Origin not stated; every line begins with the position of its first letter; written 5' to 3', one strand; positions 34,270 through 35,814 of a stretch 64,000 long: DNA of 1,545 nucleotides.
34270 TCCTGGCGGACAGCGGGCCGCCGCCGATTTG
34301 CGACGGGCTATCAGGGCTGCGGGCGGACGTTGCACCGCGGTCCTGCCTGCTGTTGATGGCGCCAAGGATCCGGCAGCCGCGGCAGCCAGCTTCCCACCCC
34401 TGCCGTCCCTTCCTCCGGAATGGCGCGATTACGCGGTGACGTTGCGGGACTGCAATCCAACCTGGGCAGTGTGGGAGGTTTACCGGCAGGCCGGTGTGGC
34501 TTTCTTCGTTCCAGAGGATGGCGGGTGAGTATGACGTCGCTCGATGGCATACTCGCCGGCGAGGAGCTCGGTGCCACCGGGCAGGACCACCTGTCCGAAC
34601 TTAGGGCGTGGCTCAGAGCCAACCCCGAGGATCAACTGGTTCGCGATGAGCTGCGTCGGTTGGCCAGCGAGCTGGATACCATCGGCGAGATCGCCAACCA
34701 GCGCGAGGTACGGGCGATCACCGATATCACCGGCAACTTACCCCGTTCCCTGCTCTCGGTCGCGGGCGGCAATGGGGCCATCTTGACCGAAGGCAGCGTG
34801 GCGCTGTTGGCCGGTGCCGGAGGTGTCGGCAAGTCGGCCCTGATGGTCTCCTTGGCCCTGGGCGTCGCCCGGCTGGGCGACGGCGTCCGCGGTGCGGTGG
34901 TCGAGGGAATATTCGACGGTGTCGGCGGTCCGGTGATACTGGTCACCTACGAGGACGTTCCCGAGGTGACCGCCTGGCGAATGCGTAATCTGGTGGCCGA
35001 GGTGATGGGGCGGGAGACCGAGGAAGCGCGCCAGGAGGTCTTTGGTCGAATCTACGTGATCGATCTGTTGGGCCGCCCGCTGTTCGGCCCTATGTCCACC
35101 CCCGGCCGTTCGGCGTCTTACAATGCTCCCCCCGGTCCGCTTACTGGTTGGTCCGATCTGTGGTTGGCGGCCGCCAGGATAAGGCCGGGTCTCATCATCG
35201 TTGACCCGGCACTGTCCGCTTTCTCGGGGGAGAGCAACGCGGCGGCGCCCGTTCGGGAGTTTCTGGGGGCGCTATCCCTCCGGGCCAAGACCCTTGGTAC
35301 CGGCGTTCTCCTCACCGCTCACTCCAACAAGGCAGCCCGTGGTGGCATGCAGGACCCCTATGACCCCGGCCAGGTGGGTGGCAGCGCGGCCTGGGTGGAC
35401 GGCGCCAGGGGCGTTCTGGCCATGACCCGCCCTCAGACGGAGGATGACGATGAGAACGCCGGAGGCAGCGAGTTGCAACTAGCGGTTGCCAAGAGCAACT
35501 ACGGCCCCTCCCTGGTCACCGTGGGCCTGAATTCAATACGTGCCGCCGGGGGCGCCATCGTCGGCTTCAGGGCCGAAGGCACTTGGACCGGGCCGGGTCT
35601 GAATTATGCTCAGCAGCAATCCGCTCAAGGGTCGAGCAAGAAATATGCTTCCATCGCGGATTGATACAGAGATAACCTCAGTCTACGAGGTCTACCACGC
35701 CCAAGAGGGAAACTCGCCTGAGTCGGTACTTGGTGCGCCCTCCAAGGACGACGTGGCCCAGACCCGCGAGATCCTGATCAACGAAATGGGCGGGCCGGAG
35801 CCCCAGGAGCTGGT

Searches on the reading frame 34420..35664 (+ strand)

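Call 96: search_protein_families(library=pfam, proteins=[window:34420-35664:+], max_evalue=0.0001)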
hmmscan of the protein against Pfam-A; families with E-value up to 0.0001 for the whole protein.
window:34420-35664:+ (414 aa): 1 family
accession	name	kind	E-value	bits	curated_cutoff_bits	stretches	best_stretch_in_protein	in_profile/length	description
PF13481.12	AAA_25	-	3.8e-19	69.5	27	1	121-306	29-194/195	AAA domain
